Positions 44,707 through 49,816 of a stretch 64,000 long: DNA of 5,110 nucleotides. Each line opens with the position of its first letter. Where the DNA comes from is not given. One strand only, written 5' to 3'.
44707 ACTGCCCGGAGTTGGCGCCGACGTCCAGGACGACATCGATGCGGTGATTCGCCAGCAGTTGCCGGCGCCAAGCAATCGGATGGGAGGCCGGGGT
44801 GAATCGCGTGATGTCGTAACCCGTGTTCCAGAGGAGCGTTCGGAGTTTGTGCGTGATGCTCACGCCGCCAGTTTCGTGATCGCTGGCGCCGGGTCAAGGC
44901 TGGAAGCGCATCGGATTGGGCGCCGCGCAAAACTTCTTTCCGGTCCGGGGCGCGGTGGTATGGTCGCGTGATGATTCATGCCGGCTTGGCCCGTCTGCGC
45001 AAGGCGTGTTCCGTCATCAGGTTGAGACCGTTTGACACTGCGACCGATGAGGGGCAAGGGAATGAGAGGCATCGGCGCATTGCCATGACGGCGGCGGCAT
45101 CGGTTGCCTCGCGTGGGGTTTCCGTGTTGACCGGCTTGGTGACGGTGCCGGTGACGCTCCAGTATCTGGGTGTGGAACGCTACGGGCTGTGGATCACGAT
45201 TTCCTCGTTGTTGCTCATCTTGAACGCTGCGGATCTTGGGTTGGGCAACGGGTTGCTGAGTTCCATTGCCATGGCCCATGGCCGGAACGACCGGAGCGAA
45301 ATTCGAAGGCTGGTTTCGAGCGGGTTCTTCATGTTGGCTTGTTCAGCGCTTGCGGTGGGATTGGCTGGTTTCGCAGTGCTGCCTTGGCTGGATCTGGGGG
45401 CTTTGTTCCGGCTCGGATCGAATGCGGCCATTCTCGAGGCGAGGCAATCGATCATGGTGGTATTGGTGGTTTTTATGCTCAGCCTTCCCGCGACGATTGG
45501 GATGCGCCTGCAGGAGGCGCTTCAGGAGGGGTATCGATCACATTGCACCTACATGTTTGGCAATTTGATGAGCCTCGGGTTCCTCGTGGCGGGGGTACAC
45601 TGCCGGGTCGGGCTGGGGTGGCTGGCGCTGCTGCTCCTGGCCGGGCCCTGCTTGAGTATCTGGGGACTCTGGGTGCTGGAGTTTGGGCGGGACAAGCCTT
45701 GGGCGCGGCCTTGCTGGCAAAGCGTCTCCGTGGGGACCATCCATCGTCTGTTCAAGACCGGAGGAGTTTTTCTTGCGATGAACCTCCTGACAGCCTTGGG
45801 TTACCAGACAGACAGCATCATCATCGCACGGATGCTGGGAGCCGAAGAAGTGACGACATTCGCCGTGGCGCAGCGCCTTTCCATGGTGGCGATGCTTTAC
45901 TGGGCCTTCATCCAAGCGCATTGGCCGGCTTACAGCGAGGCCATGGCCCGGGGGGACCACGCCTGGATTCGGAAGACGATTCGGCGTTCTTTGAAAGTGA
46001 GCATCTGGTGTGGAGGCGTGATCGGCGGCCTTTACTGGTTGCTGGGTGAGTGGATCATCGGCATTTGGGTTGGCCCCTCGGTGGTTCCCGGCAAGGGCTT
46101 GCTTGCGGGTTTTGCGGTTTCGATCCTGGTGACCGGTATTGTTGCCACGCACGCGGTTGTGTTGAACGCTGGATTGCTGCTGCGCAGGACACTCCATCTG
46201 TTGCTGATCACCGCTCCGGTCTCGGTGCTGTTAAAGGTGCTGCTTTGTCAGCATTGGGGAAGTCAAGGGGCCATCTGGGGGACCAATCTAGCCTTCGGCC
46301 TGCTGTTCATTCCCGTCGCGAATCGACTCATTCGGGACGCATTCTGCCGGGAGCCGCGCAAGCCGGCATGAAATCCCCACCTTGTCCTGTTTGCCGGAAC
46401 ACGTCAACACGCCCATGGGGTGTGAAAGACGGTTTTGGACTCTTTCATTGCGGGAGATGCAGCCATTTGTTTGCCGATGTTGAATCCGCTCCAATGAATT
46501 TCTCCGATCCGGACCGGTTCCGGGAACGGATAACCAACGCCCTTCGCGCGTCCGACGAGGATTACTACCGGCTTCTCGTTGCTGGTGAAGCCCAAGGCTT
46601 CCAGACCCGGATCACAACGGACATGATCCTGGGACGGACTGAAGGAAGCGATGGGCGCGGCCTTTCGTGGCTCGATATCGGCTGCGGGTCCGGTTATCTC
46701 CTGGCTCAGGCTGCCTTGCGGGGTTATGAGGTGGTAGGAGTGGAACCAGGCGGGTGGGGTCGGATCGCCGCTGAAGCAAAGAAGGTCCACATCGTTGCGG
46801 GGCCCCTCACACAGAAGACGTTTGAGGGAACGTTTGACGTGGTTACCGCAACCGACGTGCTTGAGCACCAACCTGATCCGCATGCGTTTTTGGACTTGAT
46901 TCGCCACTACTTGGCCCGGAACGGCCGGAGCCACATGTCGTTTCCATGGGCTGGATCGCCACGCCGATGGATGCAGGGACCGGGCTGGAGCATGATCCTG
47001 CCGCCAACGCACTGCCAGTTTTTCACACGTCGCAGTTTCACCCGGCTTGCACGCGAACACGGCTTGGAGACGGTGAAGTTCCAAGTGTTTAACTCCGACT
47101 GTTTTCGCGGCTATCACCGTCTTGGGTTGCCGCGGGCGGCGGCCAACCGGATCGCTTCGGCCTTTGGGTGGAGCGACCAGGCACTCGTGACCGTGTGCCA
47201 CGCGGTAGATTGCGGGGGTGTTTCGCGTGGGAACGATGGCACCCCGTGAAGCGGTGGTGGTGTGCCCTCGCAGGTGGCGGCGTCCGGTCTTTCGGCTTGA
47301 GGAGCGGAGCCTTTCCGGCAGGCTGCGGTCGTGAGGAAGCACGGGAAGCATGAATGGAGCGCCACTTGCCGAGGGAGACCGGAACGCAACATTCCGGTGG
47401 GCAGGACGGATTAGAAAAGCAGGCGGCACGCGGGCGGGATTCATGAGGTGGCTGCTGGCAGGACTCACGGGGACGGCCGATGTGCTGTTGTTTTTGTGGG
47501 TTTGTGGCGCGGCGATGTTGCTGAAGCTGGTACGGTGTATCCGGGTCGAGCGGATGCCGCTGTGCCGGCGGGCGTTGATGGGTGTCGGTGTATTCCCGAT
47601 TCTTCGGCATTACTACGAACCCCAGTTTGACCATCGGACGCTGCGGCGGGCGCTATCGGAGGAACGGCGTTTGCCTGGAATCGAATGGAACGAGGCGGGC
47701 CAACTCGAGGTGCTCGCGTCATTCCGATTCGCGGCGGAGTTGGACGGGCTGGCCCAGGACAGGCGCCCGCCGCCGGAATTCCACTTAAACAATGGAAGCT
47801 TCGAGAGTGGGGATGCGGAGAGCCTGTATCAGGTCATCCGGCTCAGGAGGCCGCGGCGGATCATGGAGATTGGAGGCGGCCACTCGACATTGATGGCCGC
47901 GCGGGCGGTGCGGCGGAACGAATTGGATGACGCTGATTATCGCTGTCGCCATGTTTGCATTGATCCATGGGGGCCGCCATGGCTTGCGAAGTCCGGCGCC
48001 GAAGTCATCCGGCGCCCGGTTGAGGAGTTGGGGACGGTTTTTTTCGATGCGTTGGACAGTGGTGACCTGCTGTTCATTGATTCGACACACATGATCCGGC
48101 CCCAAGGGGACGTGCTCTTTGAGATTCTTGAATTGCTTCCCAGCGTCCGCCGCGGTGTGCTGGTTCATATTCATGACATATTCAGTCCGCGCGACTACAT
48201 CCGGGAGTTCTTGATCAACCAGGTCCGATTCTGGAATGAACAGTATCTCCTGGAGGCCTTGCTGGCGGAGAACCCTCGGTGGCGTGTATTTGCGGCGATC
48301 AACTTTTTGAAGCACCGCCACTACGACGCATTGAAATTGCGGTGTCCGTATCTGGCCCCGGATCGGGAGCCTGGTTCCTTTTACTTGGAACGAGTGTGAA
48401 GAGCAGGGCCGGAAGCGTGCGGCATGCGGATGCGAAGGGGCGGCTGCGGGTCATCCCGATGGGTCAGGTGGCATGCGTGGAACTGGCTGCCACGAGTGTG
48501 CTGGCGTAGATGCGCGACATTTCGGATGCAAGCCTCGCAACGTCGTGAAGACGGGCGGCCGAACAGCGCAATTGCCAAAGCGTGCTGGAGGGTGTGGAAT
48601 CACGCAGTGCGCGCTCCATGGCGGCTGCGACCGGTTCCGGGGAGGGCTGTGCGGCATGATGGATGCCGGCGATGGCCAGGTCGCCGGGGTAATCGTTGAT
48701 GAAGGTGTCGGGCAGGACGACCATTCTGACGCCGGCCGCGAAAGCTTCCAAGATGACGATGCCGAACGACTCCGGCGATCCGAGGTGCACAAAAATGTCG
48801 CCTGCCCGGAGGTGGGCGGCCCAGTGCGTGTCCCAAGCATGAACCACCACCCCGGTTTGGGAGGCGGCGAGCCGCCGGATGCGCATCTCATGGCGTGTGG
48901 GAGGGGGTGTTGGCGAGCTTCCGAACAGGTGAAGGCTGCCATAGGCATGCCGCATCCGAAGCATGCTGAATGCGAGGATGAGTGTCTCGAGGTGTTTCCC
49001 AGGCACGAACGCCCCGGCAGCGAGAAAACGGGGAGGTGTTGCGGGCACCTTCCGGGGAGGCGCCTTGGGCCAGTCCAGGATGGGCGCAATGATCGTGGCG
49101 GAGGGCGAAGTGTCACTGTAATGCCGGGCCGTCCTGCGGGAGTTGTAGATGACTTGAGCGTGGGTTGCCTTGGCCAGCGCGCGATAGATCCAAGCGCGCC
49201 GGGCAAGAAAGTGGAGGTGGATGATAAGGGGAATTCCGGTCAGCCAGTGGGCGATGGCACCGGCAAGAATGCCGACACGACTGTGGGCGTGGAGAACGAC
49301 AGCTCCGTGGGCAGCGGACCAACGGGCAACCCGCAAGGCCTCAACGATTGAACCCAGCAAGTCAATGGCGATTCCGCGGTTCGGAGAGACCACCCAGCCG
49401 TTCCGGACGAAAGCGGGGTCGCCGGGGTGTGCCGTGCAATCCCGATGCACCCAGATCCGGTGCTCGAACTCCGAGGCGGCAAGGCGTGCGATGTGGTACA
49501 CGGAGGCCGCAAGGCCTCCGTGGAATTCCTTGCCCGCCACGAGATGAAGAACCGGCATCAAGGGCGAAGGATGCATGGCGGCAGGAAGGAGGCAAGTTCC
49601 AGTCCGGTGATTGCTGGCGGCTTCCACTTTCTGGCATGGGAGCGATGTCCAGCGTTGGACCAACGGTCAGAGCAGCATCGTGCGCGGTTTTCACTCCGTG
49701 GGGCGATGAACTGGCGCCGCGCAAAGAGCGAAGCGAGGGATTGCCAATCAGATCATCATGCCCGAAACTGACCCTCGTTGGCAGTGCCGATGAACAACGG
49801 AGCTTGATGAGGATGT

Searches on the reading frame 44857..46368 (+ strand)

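Call 69: search_protein_families(library=pfam, proteins=[window:44857-46368:+], max_evalue=0.00001)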
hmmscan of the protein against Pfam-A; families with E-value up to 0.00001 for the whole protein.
window:44857-46368:+ (504 aa): 2 families
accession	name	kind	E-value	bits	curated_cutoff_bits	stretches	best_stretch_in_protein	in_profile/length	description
PF01943.22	Polysacc_synt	-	1.1e-07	32.1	28.2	1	83-362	9-273/274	Polysaccharide biosynthesis protein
PF13440.11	Polysacc_synt_3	-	2.1e-06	27.6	23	1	245-382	131-261/293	Polysaccharide biosynthesis protein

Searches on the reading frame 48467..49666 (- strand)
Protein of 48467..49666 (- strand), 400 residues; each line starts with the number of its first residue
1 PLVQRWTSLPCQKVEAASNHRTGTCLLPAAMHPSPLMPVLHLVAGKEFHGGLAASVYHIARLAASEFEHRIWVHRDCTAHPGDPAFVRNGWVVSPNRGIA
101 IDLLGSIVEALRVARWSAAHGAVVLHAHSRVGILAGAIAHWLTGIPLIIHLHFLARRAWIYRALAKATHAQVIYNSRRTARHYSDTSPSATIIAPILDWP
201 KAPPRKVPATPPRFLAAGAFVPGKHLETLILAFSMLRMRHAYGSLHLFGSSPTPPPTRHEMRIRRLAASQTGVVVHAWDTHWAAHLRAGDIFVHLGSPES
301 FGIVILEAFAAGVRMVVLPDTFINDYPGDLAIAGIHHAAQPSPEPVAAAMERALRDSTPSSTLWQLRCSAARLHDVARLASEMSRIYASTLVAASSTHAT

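Call 69: search_protein_families(library=pfam, proteins=[window:48467-49666:-], max_evalue=0.00001)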
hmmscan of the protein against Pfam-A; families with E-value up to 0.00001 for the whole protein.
window:48467-49666:- (400 aa): 4 families
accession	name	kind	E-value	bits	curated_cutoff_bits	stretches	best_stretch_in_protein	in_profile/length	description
PF00534.26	Glycos_transf_1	-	2.8e-12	46.9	26.4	1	207-357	11-159/172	Glycosyl transferases group 1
PF13692.12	Glyco_trans_1_4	-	4.7e-10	40.3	27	1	212-356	2-142/142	Glycosyl transferases group 1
PF13439.12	Glyco_transf_4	-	1.2e-07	32.3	28.5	1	50-185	2-150/170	Glycosyltransferase Family 4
PF13579.12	Glyco_trans_4_4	-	2.7e-06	28.2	29.7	1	50-183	1-142/158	Glycosyl transferase 4-like domain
